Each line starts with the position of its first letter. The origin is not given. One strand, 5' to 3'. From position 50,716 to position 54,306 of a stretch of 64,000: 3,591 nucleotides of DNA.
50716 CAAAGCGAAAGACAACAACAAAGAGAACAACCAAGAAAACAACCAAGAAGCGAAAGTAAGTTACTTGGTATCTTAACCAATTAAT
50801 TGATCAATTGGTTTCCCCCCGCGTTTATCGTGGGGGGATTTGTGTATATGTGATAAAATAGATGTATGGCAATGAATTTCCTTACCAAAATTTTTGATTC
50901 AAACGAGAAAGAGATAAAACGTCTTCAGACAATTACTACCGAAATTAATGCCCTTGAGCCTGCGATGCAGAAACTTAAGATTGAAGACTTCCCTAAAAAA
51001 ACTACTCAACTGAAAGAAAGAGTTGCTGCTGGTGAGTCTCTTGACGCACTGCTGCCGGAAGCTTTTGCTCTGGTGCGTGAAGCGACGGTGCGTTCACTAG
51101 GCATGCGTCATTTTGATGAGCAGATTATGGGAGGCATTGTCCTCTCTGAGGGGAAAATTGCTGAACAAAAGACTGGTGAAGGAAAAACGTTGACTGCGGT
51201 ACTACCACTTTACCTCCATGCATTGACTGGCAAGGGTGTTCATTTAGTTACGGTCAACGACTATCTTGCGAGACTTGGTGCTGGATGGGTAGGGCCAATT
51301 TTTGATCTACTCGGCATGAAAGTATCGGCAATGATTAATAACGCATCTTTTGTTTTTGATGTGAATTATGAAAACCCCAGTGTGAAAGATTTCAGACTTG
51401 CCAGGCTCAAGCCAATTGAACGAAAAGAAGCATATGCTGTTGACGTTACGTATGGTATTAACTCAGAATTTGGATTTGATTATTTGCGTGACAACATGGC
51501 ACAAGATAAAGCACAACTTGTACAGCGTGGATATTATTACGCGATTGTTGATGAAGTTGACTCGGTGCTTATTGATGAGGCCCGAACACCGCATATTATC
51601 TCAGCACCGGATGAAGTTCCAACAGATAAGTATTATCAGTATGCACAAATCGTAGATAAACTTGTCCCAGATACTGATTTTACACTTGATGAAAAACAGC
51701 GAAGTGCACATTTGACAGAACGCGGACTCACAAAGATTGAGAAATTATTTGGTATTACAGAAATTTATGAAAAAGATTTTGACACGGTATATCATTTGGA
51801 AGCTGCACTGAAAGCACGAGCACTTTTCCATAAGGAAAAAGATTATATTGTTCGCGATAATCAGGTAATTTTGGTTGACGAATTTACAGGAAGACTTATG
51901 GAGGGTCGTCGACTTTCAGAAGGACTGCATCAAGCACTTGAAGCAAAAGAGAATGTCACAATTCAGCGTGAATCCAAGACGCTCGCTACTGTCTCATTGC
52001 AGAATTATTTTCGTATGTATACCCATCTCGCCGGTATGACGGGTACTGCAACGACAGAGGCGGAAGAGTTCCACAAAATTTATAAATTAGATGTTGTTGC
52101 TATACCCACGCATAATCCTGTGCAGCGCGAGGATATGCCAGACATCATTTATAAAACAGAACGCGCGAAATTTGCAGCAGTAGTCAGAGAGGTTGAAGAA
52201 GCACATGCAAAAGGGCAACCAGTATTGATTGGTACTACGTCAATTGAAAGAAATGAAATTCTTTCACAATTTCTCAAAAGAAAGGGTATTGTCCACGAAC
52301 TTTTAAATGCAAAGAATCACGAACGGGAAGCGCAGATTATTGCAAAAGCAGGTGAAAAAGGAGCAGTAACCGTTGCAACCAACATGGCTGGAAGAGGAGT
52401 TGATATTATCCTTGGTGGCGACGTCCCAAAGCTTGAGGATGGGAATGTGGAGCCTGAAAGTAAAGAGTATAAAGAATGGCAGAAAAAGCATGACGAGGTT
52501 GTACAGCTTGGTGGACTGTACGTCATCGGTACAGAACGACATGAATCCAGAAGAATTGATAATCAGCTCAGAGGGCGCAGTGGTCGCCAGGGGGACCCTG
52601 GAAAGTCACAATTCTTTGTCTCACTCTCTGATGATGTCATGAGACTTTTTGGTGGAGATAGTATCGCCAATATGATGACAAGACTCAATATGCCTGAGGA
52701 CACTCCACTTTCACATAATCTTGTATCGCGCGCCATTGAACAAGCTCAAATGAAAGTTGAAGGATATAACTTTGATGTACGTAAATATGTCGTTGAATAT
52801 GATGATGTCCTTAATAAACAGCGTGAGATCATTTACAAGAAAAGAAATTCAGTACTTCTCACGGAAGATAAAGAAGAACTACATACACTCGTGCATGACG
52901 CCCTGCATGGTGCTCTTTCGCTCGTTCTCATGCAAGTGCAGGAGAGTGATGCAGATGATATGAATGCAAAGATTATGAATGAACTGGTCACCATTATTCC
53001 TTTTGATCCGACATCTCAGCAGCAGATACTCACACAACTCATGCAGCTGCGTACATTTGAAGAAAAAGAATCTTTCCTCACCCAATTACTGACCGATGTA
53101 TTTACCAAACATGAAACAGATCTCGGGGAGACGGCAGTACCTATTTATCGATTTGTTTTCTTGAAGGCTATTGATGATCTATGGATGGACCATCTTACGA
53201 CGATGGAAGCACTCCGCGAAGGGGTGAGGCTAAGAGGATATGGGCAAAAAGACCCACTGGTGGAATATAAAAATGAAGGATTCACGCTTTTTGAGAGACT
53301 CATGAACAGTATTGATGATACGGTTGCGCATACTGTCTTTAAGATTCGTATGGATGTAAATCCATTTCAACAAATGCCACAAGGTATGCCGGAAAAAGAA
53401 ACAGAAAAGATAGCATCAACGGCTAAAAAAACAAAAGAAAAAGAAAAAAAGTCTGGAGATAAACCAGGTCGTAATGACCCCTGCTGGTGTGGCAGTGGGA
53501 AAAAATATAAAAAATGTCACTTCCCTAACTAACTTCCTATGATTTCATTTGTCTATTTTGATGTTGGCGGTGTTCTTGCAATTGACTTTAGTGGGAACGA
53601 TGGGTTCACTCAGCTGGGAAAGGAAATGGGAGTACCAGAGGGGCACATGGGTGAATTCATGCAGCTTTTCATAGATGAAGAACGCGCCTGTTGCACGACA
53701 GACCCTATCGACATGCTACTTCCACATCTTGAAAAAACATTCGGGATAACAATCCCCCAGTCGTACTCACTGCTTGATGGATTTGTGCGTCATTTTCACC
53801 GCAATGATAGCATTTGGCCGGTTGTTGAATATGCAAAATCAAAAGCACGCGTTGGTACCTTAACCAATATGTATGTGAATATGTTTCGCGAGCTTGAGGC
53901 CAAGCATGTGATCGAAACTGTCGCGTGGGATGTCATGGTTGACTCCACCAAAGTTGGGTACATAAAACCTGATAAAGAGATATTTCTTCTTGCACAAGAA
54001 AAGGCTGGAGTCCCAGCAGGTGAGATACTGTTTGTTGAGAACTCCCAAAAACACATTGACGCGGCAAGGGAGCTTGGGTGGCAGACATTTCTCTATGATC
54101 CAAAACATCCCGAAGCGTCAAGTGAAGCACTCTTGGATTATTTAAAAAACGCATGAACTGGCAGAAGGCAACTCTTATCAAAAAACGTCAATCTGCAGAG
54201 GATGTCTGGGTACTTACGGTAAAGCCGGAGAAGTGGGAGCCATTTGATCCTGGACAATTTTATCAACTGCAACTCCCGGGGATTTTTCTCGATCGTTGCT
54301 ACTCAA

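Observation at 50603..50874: Tiny Lys/Thr-rich peptide gene with strong SD and terminator immediately upstream of secA; its N-terminus nearly duplicates that of the SurA-like protein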

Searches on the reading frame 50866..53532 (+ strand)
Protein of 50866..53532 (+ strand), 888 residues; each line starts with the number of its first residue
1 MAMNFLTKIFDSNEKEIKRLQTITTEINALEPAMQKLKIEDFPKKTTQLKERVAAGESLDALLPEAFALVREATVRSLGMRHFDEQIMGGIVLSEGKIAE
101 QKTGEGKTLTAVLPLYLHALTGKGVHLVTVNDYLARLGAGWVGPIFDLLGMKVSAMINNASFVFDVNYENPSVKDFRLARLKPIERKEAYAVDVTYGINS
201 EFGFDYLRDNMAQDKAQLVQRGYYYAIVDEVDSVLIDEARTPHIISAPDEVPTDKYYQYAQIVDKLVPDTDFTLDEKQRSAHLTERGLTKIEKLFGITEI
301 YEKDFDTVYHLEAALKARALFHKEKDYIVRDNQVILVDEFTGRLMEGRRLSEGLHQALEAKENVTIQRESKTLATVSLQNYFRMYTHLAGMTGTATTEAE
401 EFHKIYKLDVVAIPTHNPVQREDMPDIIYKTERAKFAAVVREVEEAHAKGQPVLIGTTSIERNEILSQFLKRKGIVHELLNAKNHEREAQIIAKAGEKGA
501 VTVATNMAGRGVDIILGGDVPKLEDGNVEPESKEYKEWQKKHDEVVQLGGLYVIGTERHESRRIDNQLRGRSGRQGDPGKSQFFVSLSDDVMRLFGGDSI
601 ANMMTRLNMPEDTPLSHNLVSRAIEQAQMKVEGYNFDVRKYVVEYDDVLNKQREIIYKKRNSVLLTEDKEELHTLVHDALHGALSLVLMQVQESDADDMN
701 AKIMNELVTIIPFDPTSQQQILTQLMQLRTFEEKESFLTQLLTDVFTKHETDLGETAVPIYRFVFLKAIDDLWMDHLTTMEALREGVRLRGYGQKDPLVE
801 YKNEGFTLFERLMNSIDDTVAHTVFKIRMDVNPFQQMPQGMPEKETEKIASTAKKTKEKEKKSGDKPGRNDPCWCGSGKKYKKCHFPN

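Call 10: find_encoding_contigs(protein=window:50866-53532:+, flank=3000, max_places=6)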
Protein window:50866-53532:+ (888 aa): 4 contigs read that carry it; 2 places shown.
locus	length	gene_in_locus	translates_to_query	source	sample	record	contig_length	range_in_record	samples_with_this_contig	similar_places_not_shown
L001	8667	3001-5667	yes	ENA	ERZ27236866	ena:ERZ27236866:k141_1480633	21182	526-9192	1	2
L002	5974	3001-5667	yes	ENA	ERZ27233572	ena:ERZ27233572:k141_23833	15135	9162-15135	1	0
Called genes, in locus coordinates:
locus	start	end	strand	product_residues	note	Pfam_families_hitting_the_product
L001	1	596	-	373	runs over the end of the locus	?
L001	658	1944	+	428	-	PF02403:Seryl_tRNA_N, PF00587:tRNA-synt_2b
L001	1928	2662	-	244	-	PF10294:Methyltransf_16 (weak), PF13489:Methyltransf_23 (weak), PF06325:PrmA, PF05175:MTS, PF13649:Methyltransf_25 (weak), PF13847:Methyltransf_31, PF08242:Methyltransf_12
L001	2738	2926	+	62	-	-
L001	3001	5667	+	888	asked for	PF07517:SecA_DEAD, PF01043:SecA_PP_bind, PF21090:P-loop_SecA, PF07516:SecA_SW, PF02810:SEC-C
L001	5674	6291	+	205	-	PF00702:Hydrolase (weak)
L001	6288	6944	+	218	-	PF00970:FAD_binding_6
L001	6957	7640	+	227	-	PF08241:Methyltransf_11, PF08242:Methyltransf_12 (weak), PF13649:Methyltransf_25, PF13489:Methyltransf_23, PF13847:Methyltransf_31 (weak)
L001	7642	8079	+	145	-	PF00293:NUDIX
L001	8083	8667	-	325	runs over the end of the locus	PF17125:Methyltr_RsmF_N, PF22458:RsmF-B_ferredox, PF01189:Methyltr_RsmB-F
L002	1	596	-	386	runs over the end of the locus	PF07690:MFS_1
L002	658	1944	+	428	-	PF02403:Seryl_tRNA_N, PF00587:tRNA-synt_2b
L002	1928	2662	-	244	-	PF10294:Methyltransf_16 (weak), PF13489:Methyltransf_23 (weak), PF06325:PrmA, PF05175:MTS, PF13649:Methyltransf_25 (weak), PF13847:Methyltransf_31, PF08242:Methyltransf_12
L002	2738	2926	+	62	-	-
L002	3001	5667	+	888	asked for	PF07517:SecA_DEAD, PF01043:SecA_PP_bind, PF21090:P-loop_SecA, PF07516:SecA_SW, PF02810:SEC-C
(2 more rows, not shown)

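Call 11: find_related_loci(query=window:50866-53532:+, collection=genome_contigs, flank=3000)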
Query window:50866-53532:+ (888 aa) in genome_contigs; peptide patterns used: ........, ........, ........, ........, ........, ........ (x = any residue, [..] = any of these).
78 stretches matched a pattern; 43 encode a relative of the query (tblastn E <= 1e-3); 43 distinct loci.
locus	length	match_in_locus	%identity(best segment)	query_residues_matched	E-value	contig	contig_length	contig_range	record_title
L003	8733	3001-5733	66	1-888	0e+0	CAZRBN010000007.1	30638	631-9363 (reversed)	MAG TPA_asm: uncultured Gammaproteobacteria bacterium isolate SRP272529_co1_183 genome assembly, contig: NODE_2185_lengt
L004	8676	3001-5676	65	5-888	0e+0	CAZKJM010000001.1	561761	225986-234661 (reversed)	MAG TPA_asm: uncultured Gammaproteobacteria bacterium isolate binchicken_co20_415 genome assembly, contig: NODE_8_length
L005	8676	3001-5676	65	3-888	0e+0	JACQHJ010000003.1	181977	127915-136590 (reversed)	MAG: Candidatus Levyibacteriota bacterium isolate NC_groundwater_1096_Ag_S2p5_37_166 S_2p5_S6_coassembly_k141_1322597, w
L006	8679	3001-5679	64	1-888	0e+0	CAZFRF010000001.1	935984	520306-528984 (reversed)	MAG TPA_asm: uncultured Gammaproteobacteria bacterium isolate SRP292972_co1_100 genome assembly, contig: NODE_5_length_9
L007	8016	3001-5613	50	3-884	0e+0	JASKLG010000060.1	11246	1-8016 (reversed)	MAG: Bacillota bacterium isolate DJKA70_ANT-KO_bin.42 scaffold_1259, whole genome shotgun sequence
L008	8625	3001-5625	50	3-888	0e+0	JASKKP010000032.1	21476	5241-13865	MAG: Bacillota bacterium isolate DJKA57_NP-J24_bin.10 scaffold_184, whole genome shotgun sequence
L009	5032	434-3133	50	1-884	0e+0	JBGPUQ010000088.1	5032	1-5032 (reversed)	MAG: Nitrospiria bacterium isolate OBJ1_062018_110_4 k141_2828310_length_5032_cov_25.0930, whole genome shotgun sequence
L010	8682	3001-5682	49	3-884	0e+0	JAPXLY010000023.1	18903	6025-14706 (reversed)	MAG: Bacillota bacterium isolate binned_ad_5.35 NODE_2895_length_18903_cov_13.568598, whole genome shotgun sequence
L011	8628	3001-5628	50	1-884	0e+0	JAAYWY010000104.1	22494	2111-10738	MAG: Bacillota bacterium isolate AS01afH2WH_58 11086_AS01, whole genome shotgun sequence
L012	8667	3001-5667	49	1-877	0e+0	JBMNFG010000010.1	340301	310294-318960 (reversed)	MAG: Bacillota bacterium isolate SBF912LR0HQ0073 contig_4877, whole genome shotgun sequence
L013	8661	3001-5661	49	3-877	0e+0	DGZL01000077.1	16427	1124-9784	MAG TPA_asm: Firmicutes bacterium UBA4981 UBA4981_contig_6908, whole genome shotgun sequence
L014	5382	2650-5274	48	3-884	0e+0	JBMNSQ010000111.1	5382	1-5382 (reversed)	MAG: bacterium isolate SBF912SR3HQ0006 scaffold_30283_c1, whole genome shotgun sequence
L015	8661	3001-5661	48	1-877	0e+0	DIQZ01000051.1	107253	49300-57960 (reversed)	MAG TPA_asm: Firmicutes bacterium UBA5449 UBA5449_contig_1061, whole genome shotgun sequence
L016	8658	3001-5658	48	1-877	0e+0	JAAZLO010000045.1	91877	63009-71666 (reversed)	MAG: Bacillota bacterium isolate AS23ysBPME_220 79169_AS23, whole genome shotgun sequence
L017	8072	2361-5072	46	3-877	0e+0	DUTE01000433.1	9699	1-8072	MAG TPA_asm: Bacillota bacterium isolate AS05jafATM_29 78705_AS05, whole genome shotgun sequence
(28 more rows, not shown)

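Call 23: find_homologous_proteins(query=window:50866-53532:+, max_evalue=1e-100)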
Query window:50866-53532:+ (888 aa): 7998 proteins with E <= 1e-100 among 8000 candidates; the best 120 are listed.
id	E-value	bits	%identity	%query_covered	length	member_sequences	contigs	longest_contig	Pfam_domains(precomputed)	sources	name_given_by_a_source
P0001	0.0e+0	1992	100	100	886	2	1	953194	PF07517.21,PF07516.19,PF21090.4,PF02810.22,PF01043.27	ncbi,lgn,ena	-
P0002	0.0e+0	1347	68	100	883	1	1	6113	PF07517.21,PF07516.19,PF21090.4,PF02810.22,PF01043.27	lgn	-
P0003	0.0e+0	1343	68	100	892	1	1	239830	PF07517.21,PF07516.19,PF21090.4,PF02810.22,PF01043.27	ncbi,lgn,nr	ncbi:MAG TPA: preprotein translocase subunit SecA [Patescibacteria group bacterium]|nr:preprotein tr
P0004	0.0e+0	1342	66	100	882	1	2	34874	PF07517.21,PF07516.19,PF21090.4,PF02810.22,PF01043.27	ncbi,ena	-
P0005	0.0e+0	1338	67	100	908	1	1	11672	PF07517.21,PF07516.19,PF21090.4,PF02810.22,PF01043.27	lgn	-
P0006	0.0e+0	1338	68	100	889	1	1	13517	PF07517.21,PF07516.19,PF21090.4,PF02810.22,PF01043.27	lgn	-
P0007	0.0e+0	1335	67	100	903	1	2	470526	PF07517.21,PF07516.19,PF21090.4,PF02810.22,PF01043.27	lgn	-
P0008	0.0e+0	1335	66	100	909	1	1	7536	PF07517.21,PF07516.19,PF21090.4,PF02810.22,PF01043.27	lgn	-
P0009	0.0e+0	1334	68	100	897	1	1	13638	PF07517.21,PF07516.19,PF21090.4,PF02810.22,PF01043.27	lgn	-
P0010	0.0e+0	1334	67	100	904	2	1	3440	PF07517.21,PF07516.19,PF21090.4,PF02810.22,PF01043.27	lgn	-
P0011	0.0e+0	1332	67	100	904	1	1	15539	PF07517.21,PF07516.19,PF21090.4,PF02810.22,PF01043.27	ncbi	-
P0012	0.0e+0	1330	66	100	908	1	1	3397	PF07517.21,PF07516.19,PF21090.4,PF02810.22,PF01043.27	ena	-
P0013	0.0e+0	1328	66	100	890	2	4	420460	PF07517.21,PF07516.19,PF21090.4,PF02810.22,PF01043.27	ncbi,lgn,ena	-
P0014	0.0e+0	1327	66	100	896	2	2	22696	PF07517.21,PF07516.19,PF21090.4,PF02810.22,PF01043.27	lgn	-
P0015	0.0e+0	1327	66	100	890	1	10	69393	PF07517.21,PF07516.19,PF21090.4,PF02810.22,PF01043.27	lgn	-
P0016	0.0e+0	1324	67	100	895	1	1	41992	PF07517.21,PF07516.19,PF21090.4,PF01043.27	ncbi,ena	-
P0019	0.0e+0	1321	66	100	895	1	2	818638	PF07517.21,PF07516.19,PF21090.4,PF02810.22,PF01043.27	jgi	jgi:preprotein translocase subunit SecA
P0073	0.0e+0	1298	65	100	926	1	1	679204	PF07517.21,PF07516.19,PF21090.4,PF02810.22,PF01043.27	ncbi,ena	-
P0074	0.0e+0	1298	64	100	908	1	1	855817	PF07517.21,PF07516.19,PF21090.4,PF02810.22,PF01043.27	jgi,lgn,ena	-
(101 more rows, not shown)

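Call 37: find_encoding_contigs(protein=P0003, flank=2500, max_places=1)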
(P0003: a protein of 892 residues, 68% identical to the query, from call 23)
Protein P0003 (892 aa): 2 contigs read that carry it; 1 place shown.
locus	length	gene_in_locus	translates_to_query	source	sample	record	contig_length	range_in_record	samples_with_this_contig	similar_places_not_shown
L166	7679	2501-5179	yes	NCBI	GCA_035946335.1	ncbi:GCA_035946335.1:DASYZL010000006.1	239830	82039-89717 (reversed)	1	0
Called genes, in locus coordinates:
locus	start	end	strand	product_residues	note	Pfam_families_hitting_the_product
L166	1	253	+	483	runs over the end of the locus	PF01336:tRNA_anti-codon, PF00152:tRNA-synt_2, PF01409:tRNA-synt_2d (faint)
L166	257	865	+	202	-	PF01725:Ham1p_like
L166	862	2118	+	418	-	PF02403:Seryl_tRNA_N, PF00587:tRNA-synt_2b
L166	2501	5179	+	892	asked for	PF07517:SecA_DEAD, PF01043:SecA_PP_bind, PF21090:P-loop_SecA, PF07516:SecA_SW, PF02810:SEC-C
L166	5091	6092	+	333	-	PF12146:Hydrolase_4 (weak), PF08538:DUF1749 (weak)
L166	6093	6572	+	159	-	-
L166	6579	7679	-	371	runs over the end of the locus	-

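Call 38: find_encoding_contigs(protein=P0007, flank=2500, max_places=1)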
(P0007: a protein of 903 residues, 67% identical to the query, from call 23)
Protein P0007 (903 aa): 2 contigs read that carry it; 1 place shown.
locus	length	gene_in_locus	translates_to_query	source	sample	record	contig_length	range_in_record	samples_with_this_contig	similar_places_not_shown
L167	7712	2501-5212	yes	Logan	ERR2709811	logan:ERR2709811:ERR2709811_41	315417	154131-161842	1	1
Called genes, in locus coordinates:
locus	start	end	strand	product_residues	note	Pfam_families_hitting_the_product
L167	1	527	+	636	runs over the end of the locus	PF01336:tRNA_anti-codon, PF00152:tRNA-synt_2, PF01409:tRNA-synt_2d (faint), PF09391:DUF2000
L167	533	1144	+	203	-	PF01725:Ham1p_like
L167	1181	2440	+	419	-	PF02403:Seryl_tRNA_N, PF00587:tRNA-synt_2b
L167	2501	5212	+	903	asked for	PF07517:SecA_DEAD, PF01043:SecA_PP_bind, PF21090:P-loop_SecA, PF07516:SecA_SW, PF02810:SEC-C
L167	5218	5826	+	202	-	-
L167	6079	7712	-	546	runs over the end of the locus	-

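Call 39: find_encoding_contigs(protein=P0019, flank=2500, max_places=1)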
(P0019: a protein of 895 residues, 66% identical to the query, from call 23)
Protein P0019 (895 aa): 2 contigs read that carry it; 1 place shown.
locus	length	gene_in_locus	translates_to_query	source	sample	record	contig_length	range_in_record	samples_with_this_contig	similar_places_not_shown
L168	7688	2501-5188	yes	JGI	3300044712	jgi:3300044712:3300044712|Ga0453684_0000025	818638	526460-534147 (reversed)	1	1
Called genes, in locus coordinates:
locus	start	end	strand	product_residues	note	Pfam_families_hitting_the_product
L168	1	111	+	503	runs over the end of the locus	PF01921:tRNA-synt_1f, PF19269:Anticodon_2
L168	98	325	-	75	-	-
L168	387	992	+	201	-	PF01725:Ham1p_like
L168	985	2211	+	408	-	PF02403:Seryl_tRNA_N, PF00587:tRNA-synt_2b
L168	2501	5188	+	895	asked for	PF07517:SecA_DEAD, PF01043:SecA_PP_bind, PF21090:P-loop_SecA, PF07516:SecA_SW, PF02810:SEC-C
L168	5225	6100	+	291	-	-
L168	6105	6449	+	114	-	-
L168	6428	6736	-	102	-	PF01035:DNA_binding_1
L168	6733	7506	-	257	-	PF02673:BacA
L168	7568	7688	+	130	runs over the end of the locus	-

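Call 40: find_encoding_contigs(protein=P0073, flank=2500, max_places=1)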
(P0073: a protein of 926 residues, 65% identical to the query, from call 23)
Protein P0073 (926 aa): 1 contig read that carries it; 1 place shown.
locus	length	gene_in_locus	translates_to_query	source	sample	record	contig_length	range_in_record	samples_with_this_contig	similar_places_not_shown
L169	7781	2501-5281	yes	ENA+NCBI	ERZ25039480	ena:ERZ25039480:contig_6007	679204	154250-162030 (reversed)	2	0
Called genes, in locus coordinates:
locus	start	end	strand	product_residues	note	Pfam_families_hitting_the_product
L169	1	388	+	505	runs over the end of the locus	PF01921:tRNA-synt_1f, PF19269:Anticodon_2 (faint)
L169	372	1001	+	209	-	PF01725:Ham1p_like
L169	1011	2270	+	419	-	PF02403:Seryl_tRNA_N, PF00587:tRNA-synt_2b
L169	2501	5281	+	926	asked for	PF07517:SecA_DEAD, PF01043:SecA_PP_bind, PF21090:P-loop_SecA, PF07516:SecA_SW, PF02810:SEC-C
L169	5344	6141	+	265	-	-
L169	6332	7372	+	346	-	PF00988:CPSase_sm_chain, PF00117:GATase, PF07722:Peptidase_C26 (weak)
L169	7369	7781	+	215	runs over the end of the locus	PF13489:Methyltransf_23 (weak), PF01209:Ubie_methyltran (weak), PF13649:Methyltransf_25, PF13847:Methyltransf_31 (weak), PF08241:Methyltransf_11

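Call 41: find_encoding_contigs(protein=P0074, flank=2500, max_places=1)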
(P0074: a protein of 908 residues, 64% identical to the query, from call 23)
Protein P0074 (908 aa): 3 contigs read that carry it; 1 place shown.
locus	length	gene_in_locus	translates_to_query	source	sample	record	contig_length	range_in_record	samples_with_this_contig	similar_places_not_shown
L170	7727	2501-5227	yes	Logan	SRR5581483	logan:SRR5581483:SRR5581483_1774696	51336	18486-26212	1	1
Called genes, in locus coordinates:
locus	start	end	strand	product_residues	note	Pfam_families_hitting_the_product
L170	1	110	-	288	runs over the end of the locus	PF10672:Methyltrans_SAM (weak)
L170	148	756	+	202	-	PF01725:Ham1p_like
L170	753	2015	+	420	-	PF02403:Seryl_tRNA_N, PF00587:tRNA-synt_2b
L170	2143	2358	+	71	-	-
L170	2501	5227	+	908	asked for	PF07517:SecA_DEAD, PF01043:SecA_PP_bind, PF21090:P-loop_SecA, PF07516:SecA_SW, PF02810:SEC-C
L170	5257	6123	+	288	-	-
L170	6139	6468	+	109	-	-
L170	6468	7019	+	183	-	PF03167:UDG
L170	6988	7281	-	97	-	PF01035:DNA_binding_1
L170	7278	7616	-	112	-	PF12643:MazG-like (weak)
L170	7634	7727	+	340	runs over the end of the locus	PF01757:Acyl_transf_3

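Call 42: find_encoding_contigs(protein=P0016, flank=2500, max_places=1)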
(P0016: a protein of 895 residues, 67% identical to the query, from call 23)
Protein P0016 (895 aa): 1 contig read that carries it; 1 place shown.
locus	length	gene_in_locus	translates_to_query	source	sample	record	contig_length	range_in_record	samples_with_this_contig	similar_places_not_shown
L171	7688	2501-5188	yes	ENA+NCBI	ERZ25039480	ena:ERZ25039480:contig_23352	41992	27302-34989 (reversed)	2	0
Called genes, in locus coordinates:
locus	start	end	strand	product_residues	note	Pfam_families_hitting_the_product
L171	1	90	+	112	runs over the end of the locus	PF03795:YCII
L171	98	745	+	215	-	PF01725:Ham1p_like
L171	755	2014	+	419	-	PF02403:Seryl_tRNA_N, PF00587:tRNA-synt_2b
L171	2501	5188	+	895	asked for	PF07517:SecA_DEAD, PF01043:SecA_PP_bind, PF21090:P-loop_SecA, PF07516:SecA_SW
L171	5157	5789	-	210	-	PF18780:HNH_repeat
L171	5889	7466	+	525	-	-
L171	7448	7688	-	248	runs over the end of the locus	PF01189:Methyltr_RsmB-F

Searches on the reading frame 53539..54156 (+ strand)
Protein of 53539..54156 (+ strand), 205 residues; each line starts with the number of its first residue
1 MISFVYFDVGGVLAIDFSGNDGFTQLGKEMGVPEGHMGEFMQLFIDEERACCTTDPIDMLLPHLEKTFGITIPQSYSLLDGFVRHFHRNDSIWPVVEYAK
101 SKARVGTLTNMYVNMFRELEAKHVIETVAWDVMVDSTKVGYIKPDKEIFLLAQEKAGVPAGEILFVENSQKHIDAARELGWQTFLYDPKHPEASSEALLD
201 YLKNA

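Call 47: search_protein_families(library=ncbifam, proteins=[window:53539-54156:+], max_evalue=0.00001)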
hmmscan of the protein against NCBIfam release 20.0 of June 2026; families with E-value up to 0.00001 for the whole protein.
window:53539-54156:+ (205 aa): 6 families
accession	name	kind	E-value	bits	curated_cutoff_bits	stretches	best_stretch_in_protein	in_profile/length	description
TIGR02247.1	HAD-1A3-hyp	subfamily_domain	2.8e-12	46.8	125.4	1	39-185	45-194/211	epoxide hydrolase N-terminal domain-like phosphatase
TIGR01509.1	HAD-SF-IA-v3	subfamily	1.1e-10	41.9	29.4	1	132-186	102-154/154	HAD-IA family hydrolase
TIGR02252.1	DREG-2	subfamily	4.9e-09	36.3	155.2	1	91-185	109-203/203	HAD hydrolase, REG-2-like, family IA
TIGR01428.1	HAD_type_II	equivalog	5.8e-08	33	125.4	1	100-184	104-188/197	haloacid dehalogenase type II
NF006976.0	PRK09449.1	equivalog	1.6e-06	27.8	183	1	95-193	103-202/225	pyrimidine 5'-nucleotidase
TIGR01990.1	bPGM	equivalog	2.9e-06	27.4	189.4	1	129-180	129-180/187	beta-phosphoglucomutase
